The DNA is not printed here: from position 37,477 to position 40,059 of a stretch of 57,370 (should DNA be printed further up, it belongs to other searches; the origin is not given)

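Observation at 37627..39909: Stand-alone NERD-nuclease / SF1-helicase fusion in a sharply AT-rich block: candidate single-gene anti-phage system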

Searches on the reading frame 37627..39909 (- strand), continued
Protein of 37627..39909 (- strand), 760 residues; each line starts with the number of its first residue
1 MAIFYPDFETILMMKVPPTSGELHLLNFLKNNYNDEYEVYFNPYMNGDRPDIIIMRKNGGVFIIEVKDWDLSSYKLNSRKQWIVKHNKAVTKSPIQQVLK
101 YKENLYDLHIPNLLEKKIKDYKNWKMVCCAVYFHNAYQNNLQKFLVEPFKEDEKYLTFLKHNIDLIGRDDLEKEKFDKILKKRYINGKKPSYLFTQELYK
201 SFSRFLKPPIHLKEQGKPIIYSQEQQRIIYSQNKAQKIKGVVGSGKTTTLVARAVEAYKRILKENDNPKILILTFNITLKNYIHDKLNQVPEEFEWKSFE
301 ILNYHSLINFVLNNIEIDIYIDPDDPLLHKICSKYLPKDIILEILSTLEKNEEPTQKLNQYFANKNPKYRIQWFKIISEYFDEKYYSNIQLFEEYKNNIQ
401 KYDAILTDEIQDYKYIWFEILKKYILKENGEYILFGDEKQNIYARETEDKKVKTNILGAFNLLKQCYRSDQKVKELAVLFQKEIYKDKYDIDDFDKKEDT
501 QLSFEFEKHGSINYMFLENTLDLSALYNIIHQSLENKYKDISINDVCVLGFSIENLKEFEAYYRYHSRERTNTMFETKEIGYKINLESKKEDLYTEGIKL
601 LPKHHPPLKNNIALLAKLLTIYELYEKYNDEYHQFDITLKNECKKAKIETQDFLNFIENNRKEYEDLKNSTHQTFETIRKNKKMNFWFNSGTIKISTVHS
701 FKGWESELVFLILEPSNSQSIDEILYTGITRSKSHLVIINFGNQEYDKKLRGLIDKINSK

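Call 52: find_homologous_proteins(query=L094:7971-9965:+, max_evalue=0.001)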
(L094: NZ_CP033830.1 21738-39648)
Query L094:7971-9965:+ (664 aa): 1244 proteins with E <= 0.001 among 8000 candidates; the best 120 are listed.
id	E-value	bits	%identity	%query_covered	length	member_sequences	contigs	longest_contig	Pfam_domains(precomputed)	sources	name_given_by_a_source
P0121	0.0e+0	1431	97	100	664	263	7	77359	PF01443.25,PF13245.13,PF08378.18,PF00580.28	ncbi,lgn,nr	ncbi:TPA: NERD domain-containing protein [Serratia liquefaciens]|nr:NERD domain-containing protein [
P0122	0.0e+0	1205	81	100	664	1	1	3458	PF01443.25,PF13245.13,PF08378.18,PF00580.28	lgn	-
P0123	0.0e+0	1200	81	100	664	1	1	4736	PF01443.25,PF13245.13,PF08378.18,PF00580.28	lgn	-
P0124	0.0e+0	1186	81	98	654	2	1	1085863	PF01443.25,PF13245.13,PF08378.18,PF00580.28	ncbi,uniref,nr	ncbi:nuclease-related domain-containing DEAD/DEAH box helicase [Pectobacterium aroidearum]|uniref:nu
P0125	0.0e+0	1117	76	98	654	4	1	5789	PF01443.25,PF13245.13,PF08378.18,PF00580.28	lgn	-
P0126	0.0e+0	1107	75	98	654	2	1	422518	PF01443.25,PF13245.13,PF08378.18,PF00580.28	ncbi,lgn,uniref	ncbi:NERD domain-containing protein [Pantoea cypripedii]|uniref:nuclease-related domain-containing D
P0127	0.0e+0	1083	74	98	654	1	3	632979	PF01443.25,PF13245.13,PF08378.18,PF00580.28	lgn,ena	-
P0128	0.0e+0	1040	71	98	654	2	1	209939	PF01443.25,PF13245.13,PF08378.18,PF00580.28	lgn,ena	-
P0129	6.3e-285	965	66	98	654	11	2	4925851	PF13538.13,PF13479.13,PF01443.25,PF13245.13,PF08378.18,PF00580.28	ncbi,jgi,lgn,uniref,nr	ncbi:nuclease-related domain-containing DEAD/DEAH box helicase [Leclercia adecarboxylata]|uniref:nuc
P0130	1.0e-279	947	64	98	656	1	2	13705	PF01443.25,PF13245.13,PF08378.18,PF00580.28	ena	-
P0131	1.2e-276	937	64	98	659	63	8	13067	PF13538.13,PF01443.25,PF13245.13,PF08378.18,PF00580.28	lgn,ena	-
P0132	6.4e-275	932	63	98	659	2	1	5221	PF13538.13,PF01443.25,PF13361.13,PF13245.13,PF08378.18,PF00580.28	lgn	-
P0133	8.9e-275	931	63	98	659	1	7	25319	PF13538.13,PF01443.25,PF13245.13,PF08378.18,PF00580.28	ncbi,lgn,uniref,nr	ncbi:NERD domain-containing protein [Vibrio cholerae]|uniref:nuclease-related domain-containing DEAD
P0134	2.5e-274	930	62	97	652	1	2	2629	PF01443.25,PF13245.13,PF08378.18,PF00580.28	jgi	jgi:hypothetical protein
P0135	3.5e-274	929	63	98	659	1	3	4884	PF13538.13,PF01443.25,PF13245.13,PF08378.18,PF00580.28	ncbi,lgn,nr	ncbi:MAG: AAA family ATPase [Gammaproteobacteria bacterium]|nr:AAA family ATPase [Gammaproteobacteri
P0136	7.5e-274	928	63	98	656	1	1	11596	PF01443.25,PF13245.13,PF08378.18,PF00580.28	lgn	-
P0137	2.2e-273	927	63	98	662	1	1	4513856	PF01443.25,PF13245.13,PF08378.18,PF00580.28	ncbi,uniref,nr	ncbi:nuclease-related domain-containing DEAD/DEAH box helicase [Shewanella zhangzhouensis]|uniref:nu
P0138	2.3e-273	926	63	98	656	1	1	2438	PF01443.25,PF13245.13,PF08378.18,PF00580.28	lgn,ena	-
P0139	2.8e-273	926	63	98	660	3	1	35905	PF01443.25,PF13604.13,PF13245.13,PF08378.18,PF00580.28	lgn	-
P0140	4.8e-273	925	63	98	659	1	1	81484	PF13538.13,PF01443.25,PF13245.13,PF08378.18,PF00580.28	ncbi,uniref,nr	ncbi:nuclease-related domain-containing DEAD/DEAH box helicase [Enterovibrio norvegicus]|uniref:nucl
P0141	9.3e-272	921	63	98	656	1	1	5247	PF01443.25,PF13245.13,PF08378.18,PF00580.28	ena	-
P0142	4.2e-271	919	62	97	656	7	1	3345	PF01443.25,PF13245.13,PF08378.18,PF00580.28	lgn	-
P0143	6.6e-271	918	64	97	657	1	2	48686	PF01443.25,PF13245.13,PF08378.18,PF00580.28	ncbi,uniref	ncbi:UvrD-helicase domain-containing protein [Shewanella sp. CAL98-MNA-CIBAN-0140]|uniref:nuclease-r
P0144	2.8e-270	916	62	98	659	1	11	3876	PF13538.13,PF01443.25,PF13245.13,PF08378.18,PF00580.28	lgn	-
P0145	2.9e-270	916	62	97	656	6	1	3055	PF13479.13,PF01443.25,PF13245.13,PF08378.18,PF00580.28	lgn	-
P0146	3.1e-270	916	62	98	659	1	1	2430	PF13538.13,PF01443.25,PF13245.13,PF08378.18,PF00580.28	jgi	-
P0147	3.2e-270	916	62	98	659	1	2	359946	PF13538.13,PF01443.25,PF13245.13,PF08378.18,PF00580.28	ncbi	ncbi:TPA: NERD domain-containing protein [Photobacterium damselae]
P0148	3.3e-270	916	62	97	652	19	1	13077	PF01443.25,PF13245.13,PF08378.18,PF04851.22,PF00580.28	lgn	-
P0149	8.2e-270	915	62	97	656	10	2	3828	PF01443.25,PF13245.13,PF08378.18,PF00580.28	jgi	-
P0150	1.9e-269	914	63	98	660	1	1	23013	PF13538.13,PF01443.25,PF13245.13,PF08378.18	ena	-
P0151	2.9e-269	913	62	98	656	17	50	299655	PF01443.25,PF13245.13,PF08378.18,PF00580.28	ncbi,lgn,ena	-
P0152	4.3e-269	912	62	97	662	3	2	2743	PF01443.25,PF13245.13,PF08378.18,PF00580.28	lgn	-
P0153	7.3e-269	912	62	98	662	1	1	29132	PF01443.25,PF13245.13,PF08378.18,PF00580.28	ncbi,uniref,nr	ncbi:nuclease-related domain-containing DEAD/DEAH box helicase [Vibrio sp. ER1A]|uniref:nuclease-rel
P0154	1.2e-268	911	62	97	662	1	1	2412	PF01443.25,PF13245.13,PF08378.18,PF00580.28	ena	-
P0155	1.3e-268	911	62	97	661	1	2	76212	PF01443.25,PF13245.13,PF08378.18,PF00580.28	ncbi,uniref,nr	ncbi:UvrD-helicase domain-containing protein [Shewanella inventionis]|uniref:DNA 3'-5' helicase II n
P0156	5.9e-268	909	61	97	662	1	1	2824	PF01443.25,PF13245.13,PF08378.18,PF00580.28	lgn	-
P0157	1.2e-267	908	61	97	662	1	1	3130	PF01443.25,PF13245.13,PF08378.18,PF00580.28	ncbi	-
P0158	8.7e-267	905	64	98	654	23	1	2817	PF01443.25,PF13245.13,PF08378.18,PF00580.28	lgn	-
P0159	8.7e-267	905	62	97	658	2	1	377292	PF13479.13,PF01443.25,PF13245.13,PF08378.18,PF04851.22,PF00580.28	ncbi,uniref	ncbi:NERD domain-containing protein/DEAD/DEAH box helicase [Shewanella xiamenensis]|uniref:nuclease-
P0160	2.5e-266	903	61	98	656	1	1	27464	PF13479.13,PF01443.25,PF13245.13,PF13401.13,PF08378.18,PF00580.28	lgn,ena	-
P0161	6.2e-266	902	61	97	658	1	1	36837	PF01443.25,PF13604.13,PF13245.13,PF08378.18,PF00580.28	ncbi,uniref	uniref:AAA family ATPase n=1 Tax=Rheinheimera sp. TaxID=1869214 RepID=UPI00404766CE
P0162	1.1e-265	901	60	98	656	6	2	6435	PF13479.13,PF01443.25,PF13245.13,PF13401.13,PF08378.18,PF00580.28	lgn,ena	-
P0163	1.1e-265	901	61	97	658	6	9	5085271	PF13479.13,PF01443.25,PF13245.13,PF08378.18,PF00580.28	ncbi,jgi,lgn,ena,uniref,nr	ncbi:NERD domain-containing protein [Shewanella xiamenensis]|uniref:nuclease-related domain-containi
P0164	1.8e-265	900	61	98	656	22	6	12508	PF13479.13,PF01443.25,PF13245.13,PF08378.18,PF00580.28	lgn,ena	-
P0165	2.2e-265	900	62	97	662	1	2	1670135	PF01443.25,PF13245.13,PF08378.18,PF00580.28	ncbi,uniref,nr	ncbi:nuclease-related domain-containing DEAD/DEAH box helicase [Vibrio superstes]|uniref:DNA 3'-5' h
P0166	2.2e-259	880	60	98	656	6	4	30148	PF01443.25,PF13245.13,PF08378.18,PF00580.28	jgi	-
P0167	3.0e-258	877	61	98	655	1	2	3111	PF01443.25,PF13245.13,PF08378.18,PF00580.28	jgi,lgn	jgi:hypothetical protein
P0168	4.3e-258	876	61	98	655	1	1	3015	PF01443.25,PF13245.13,PF08378.18,PF00580.28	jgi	jgi:hypothetical protein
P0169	1.2e-256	871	61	98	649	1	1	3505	PF01443.25,PF13245.13,PF08378.18,PF00580.28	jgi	jgi:hypothetical protein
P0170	4.3e-245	833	60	97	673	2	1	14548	PF13479.13,PF01443.25,PF13245.13,PF08378.18,PF00580.28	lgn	-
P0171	4.8e-245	833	63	90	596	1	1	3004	PF13245.13,PF08378.18,PF00580.28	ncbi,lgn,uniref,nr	ncbi:nuclease-related domain-containing DEAD/DEAH box helicase [Psychromonas antarctica]|uniref:nucl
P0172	1.6e-242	825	59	98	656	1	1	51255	PF01443.25,PF13245.13,PF08378.18,PF09848.16,PF00580.28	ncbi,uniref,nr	ncbi:nuclease-related domain-containing DEAD/DEAH box helicase [Paraferrimonas sp. SM1919]|uniref:nu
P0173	1.5e-240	818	56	98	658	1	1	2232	PF13538.13,PF13479.13,PF01443.25,PF13245.13,PF08378.18,PF00580.28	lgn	-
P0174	2.1e-229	781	55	98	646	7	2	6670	PF01443.25,PF13245.13,PF08378.18,PF00580.28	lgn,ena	-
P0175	2.0e-228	778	56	98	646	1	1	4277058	PF01443.25,PF13245.13,PF08378.18,PF00580.28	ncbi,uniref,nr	ncbi:MAG: NERD domain-containing protein [Candidatus Thiothrix putei]|uniref:DNA 3'-5' helicase II n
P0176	1.6e-227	775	55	98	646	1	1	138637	PF13538.13,PF01443.25,PF13245.13,PF08378.18,PF00580.28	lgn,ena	-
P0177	4.7e-227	773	54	98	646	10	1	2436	PF01443.25,PF13245.13,PF08378.18,PF00580.28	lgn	-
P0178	5.3e-226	770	54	98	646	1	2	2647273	PF01443.25,PF13245.13,PF08378.18,PF00580.28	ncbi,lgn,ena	-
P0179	1.3e-225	769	54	98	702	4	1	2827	PF13538.13,PF01443.25,PF13245.13,PF08378.18,PF00580.28,PF02562.23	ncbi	-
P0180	1.6e-225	768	55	98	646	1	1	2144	PF01443.25,PF13245.13,PF08378.18,PF00580.28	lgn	-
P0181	1.8e-225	768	54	98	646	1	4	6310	PF01443.25,PF13245.13,PF08378.18,PF00580.28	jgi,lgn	-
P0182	2.7e-225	768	55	98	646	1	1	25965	PF01443.25,PF13245.13,PF08378.18,PF00580.28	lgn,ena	-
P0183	4.7e-225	767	54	98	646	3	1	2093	PF01443.25,PF13245.13,PF08378.18,PF00580.28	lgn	-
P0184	5.7e-225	767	54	98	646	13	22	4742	PF13538.13,PF01443.25,PF13245.13,PF08378.18,PF00580.28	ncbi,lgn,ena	-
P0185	1.4e-224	765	54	98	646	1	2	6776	PF01443.25,PF13245.13,PF08378.18,PF00580.28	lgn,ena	-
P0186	1.5e-224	765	54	98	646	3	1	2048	PF01443.25,PF13245.13,PF08378.18,PF00580.28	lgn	-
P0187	7.1e-224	763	53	98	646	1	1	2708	PF01443.25,PF13245.13,PF08378.18,PF00580.28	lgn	-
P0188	8.3e-224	763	54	98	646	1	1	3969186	PF13538.13,PF01443.25,PF13245.13,PF08378.18,PF00580.28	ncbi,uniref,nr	ncbi:nuclease-related domain-containing DEAD/DEAH box helicase [Comamonas aquatica]|uniref:nuclease-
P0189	6.8e-223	760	54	98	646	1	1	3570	PF01443.25,PF13245.13,PF08378.18,PF00580.28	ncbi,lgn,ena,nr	ncbi:MAG: hypothetical protein LiPW30_779 [Parcubacteria group bacterium LiPW_30]|nr:MAG: hypothetic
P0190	7.1e-223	760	53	98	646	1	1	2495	PF01443.25,PF13245.13,PF08378.18,PF00580.28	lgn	-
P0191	8.2e-223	759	53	98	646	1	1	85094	PF01443.25,PF13245.13,PF08378.18,PF00580.28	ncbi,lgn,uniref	ncbi:NERD domain-containing protein [Aeromonas sp. 600724]|uniref:nuclease-related domain-containing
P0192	8.4e-223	759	54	98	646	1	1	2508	PF01443.25,PF13245.13,PF08378.18,PF00580.28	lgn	-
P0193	1.3e-222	759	55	98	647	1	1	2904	PF01443.25,PF13245.13,PF08378.18,PF00580.28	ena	-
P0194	3.2e-222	757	54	98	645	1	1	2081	PF01443.25,PF13245.13,PF08378.18,PF00580.28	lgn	-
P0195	3.7e-222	757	54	98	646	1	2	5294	PF01443.25,PF13245.13,PF08378.18,PF00580.28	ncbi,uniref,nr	ncbi:NERD domain-containing protein [Rhodoferax sp. 4810]|uniref:DNA 3'-5' helicase II n=1 Tax=Thios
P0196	1.8e-221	755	55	98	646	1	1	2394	PF01443.25,PF13245.13,PF08378.18,PF00580.28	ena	-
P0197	1.9e-221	755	54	98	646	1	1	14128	PF01443.25,PF13245.13,PF08378.18,PF00580.28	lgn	-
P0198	3.1e-221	754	55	98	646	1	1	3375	PF01443.25,PF13245.13,PF08378.18,PF00580.28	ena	-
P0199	4.6e-221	754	53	98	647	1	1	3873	PF01443.25,PF13245.13,PF08378.18,PF00580.28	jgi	jgi:hypothetical protein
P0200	6.2e-221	753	55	98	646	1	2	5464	PF01443.25,PF13245.13,PF08378.18,PF00580.28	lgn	-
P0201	6.3e-221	753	52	98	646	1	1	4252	PF01443.25,PF13245.13,PF08378.18,PF00580.28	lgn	-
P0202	8.1e-221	753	55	98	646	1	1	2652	PF01443.25,PF13245.13,PF08378.18,PF00580.28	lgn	-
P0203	1.3e-220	752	53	98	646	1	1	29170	PF01443.25,PF13245.13,PF08378.18,PF00580.28,PF02562.23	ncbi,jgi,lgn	-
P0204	2.1e-220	752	55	98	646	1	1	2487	PF01443.25,PF13245.13,PF08378.18,PF00580.28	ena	-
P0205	2.4e-220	751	54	97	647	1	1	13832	PF01443.25,PF13245.13,PF08378.18,PF00580.28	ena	-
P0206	3.4e-220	751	53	98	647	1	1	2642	PF01443.25,PF13245.13,PF08378.18,PF00580.28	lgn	-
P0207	3.6e-220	751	54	96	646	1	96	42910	PF01443.25,PF13245.13,PF08378.18,PF00580.28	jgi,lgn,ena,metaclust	jgi:hypothetical protein|metaclust:\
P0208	5.2e-220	750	53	98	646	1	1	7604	PF01443.25,PF13245.13,PF08378.18,PF00580.28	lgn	-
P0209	5.2e-220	750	53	98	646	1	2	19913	PF13538.13,PF01443.25,PF13245.13,PF08378.18,PF00580.28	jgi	-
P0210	5.3e-220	750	53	98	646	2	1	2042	PF01443.25,PF13245.13,PF08378.18,PF00580.28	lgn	-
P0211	5.7e-220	750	53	97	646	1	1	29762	PF01443.25,PF13245.13,PF08378.18,PF00580.28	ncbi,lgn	-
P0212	6.5e-220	750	54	96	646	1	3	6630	PF01443.25,PF13245.13,PF08378.18,PF00580.28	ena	-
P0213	9.6e-220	749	53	98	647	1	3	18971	PF13538.13,PF01443.25,PF13245.13,PF08378.18,PF00580.28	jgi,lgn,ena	-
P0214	1.1e-219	749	54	98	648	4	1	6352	PF13538.13,PF01443.25,PF13245.13,PF08378.18,PF00580.28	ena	-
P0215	1.2e-219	749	53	98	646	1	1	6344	PF01443.25,PF13245.13,PF08378.18,PF00580.28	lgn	-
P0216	1.5e-219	749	54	98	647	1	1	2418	PF01443.25,PF13245.13,PF08378.18,PF00580.28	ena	-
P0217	1.9e-219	748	53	97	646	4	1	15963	PF13538.13,PF01443.25,PF13245.13,PF08378.18,PF00580.28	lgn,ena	-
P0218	3.2e-219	748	53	98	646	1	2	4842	PF01443.25,PF13245.13,PF08378.18,PF00580.28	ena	-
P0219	3.7e-219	747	54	97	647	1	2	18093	PF13538.13,PF01443.25,PF13245.13,PF08378.18,PF00580.28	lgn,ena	-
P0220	4.0e-219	747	54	96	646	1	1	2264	PF01443.25,PF13245.13,PF08378.18,PF00580.28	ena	-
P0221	5.5e-219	747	53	98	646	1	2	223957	PF01443.25,PF13245.13,PF08378.18,PF00580.28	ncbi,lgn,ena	-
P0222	5.7e-219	747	53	98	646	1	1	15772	PF01443.25,PF13245.13,PF08378.18,PF00580.28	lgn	-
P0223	6.4e-219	747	53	98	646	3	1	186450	PF01443.25,PF13245.13,PF08378.18,PF00580.28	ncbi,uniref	ncbi:nuclease-related domain-containing DEAD/DEAH box helicase [Alteromonas sp. P256]|uniref:nucleas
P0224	6.5e-219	747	53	96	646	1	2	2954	PF01443.25,PF13245.13,PF08378.18,PF00580.28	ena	-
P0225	1.9e-218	745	54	98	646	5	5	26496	PF01443.25,PF13245.13,PF08378.18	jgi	jgi:GTPase SAR1 family protein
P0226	2.1e-218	745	53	98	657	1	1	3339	PF01443.25,PF13245.13,PF08378.18,PF00580.28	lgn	-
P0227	2.1e-218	745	52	98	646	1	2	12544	PF01443.25,PF13245.13,PF08378.18,PF00580.28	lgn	-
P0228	2.2e-218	745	53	98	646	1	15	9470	PF01443.25,PF13245.13,PF08378.18,PF00580.28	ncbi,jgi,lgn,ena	jgi:hypothetical protein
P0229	2.3e-218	745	53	98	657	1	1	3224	PF01443.25,PF13245.13,PF08378.18,PF00580.28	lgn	-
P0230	2.8e-218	745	53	98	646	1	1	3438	PF13538.13,PF01443.25,PF13245.13,PF08378.18,PF00580.28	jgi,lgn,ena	-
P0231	3.4e-218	744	53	98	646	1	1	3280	PF01443.25,PF13245.13,PF08378.18,PF00580.28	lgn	-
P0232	4.4e-218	744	53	98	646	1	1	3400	PF01443.25,PF13245.13,PF08378.18,PF00580.28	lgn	-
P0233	5.9e-218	743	53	98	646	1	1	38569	PF01443.25,PF13245.13,PF08378.18,PF00580.28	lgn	-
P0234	5.9e-218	743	54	98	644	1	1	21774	PF01443.25,PF13361.13,PF13245.13,PF08378.18,PF00580.28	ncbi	-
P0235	6.4e-218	743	53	98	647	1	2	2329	PF13538.13,PF01443.25,PF13245.13,PF08378.18,PF00580.28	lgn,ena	-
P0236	1.7e-217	742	54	97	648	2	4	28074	PF01443.25,PF13245.13,PF08378.18,PF00580.28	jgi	jgi:hypothetical protein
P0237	1.9e-217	742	54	97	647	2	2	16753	PF13538.13,PF01443.25,PF13245.13,PF08378.18,PF00580.28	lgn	-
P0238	2.4e-217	741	52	98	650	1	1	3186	PF01443.25,PF13245.13,PF08378.18,PF00580.28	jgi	jgi:hypothetical protein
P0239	3.1e-217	741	52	98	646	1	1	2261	PF01443.25,PF13245.13,PF08378.18,PF00580.28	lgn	-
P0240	6.1e-217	740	53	98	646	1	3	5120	PF01443.25,PF13245.13,PF08378.18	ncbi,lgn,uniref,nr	ncbi:nuclease-related domain-containing DEAD/DEAH box helicase [Colwellia hornerae]|uniref:DNA 3'-5'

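Call 54: fold_search(model_id=the predicted structure, library=pdb)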
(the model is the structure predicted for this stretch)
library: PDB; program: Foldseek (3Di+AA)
matches with E <= 10: 826; with E <= 0.001: 63
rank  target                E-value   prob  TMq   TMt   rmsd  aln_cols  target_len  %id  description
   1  2is6_B                4.1e-12  1.00  0.17  0.20  26.0       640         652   14  Crystal structure of UvrD-DNA-ADPMgF3 ternary complex (released 2007-01-09)
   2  9dci_A                2.1e-11  1.00  0.18  0.18  22.6       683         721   14  Mycobacterium tuberculosis UvrD1 dimer: apo compact conformation. (released 2025-03-19)
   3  2is6_A                4.4e-11  1.00  0.18  0.20  26.8       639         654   13  Crystal structure of UvrD-DNA-ADPMgF3 ternary complex (released 2007-01-09)
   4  3lfu                  6.2e-11  1.00  0.18  0.20  22.3       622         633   14  Crystal Structure of E. coli UvrD (released 2011-02-02)
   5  2is1_A                9.3e-11  1.00  0.17  0.19  27.6       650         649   15  Crystal structure of UvrD-DNA-SO4 complex (released 2007-01-09)
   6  2is4_B                9.8e-11  1.00  0.18  0.20  26.1       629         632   14  Crystal structure of UvrD-DNA-ADPNP ternary complex (released 2007-01-09)
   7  4c30_F                1.3e-10  1.00  0.18  0.20  26.1       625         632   15  Crystal structure of Deinococcus radiodurans UvrD in complex with DNA, form 2 (released 2013-10-30)
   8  2is2_A                1.9e-10  1.00  0.16  0.19  28.2       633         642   11  Crystal structure of UvrD-DNA binary complex (released 2007-01-09)
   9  1uaa_B                2.6e-10  1.00  0.19  0.21  22.5       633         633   13  E. COLI REP HELICASE/DNA COMPLEX (released 1998-07-09)
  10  2is1_B                2.8e-10  1.00  0.17  0.20  27.3       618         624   14  Crystal structure of UvrD-DNA-SO4 complex (released 2007-01-09)
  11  1uaa_A                3.9e-10  1.00  0.17  0.20  27.5       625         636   14  E. COLI REP HELICASE/DNA COMPLEX (released 1998-07-09)
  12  1pjr                  5.3e-10  1.00  0.19  0.22  22.1       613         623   15  STRUCTURE OF DNA HELICASE (released 1997-12-03)
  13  1qhg                  1.1e-09  1.00  0.19  0.22  22.1       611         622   16  STRUCTURE OF DNA HELICASE MUTANT WITH ADPNP (released 1999-07-13)
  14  4c30_D                1.4e-09  1.00  0.17  0.19  27.1       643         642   14  Crystal structure of Deinococcus radiodurans UvrD in complex with DNA, form 2 (released 2013-10-30)
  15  4c30_A                2.1e-09  1.00  0.16  0.19  26.8       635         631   14  Crystal structure of Deinococcus radiodurans UvrD in complex with DNA, form 2 (released 2013-10-30)
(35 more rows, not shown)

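Call 57: get_annotated_region(hit=H23, flank=3000)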
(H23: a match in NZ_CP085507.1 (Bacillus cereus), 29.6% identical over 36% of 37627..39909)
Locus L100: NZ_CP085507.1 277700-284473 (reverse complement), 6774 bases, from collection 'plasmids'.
description: Bacillus cereus strain HD2.4 plasmid unnamed1, complete sequence
organism: Bacillus cereus (NCBI taxid 1396)
taxonomy: Bacteria; Bacillota; Bacilli; Bacillales; Bacillaceae; Bacillus; Bacillus cereus
host: -; source: soil sample,soil from tomato plant roots; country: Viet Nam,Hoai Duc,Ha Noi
typing (MOB-suite, as given by PLSDB): non-mobilizable; replicon rep_cluster_164,rep_cluster_1751
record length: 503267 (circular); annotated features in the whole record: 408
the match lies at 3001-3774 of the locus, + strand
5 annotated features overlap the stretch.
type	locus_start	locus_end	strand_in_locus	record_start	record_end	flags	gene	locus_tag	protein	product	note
CDS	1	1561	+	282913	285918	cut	-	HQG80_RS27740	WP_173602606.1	DEAD/DEAH box helicase family protein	-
CDS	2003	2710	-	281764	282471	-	-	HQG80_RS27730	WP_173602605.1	IS6 family transposase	-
CDS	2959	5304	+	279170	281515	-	-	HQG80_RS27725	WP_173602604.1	nuclease-related domain-containing protein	-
CDS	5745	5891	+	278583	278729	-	-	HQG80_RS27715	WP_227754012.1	hypothetical protein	-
CDS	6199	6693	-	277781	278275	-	-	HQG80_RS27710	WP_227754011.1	hypothetical protein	-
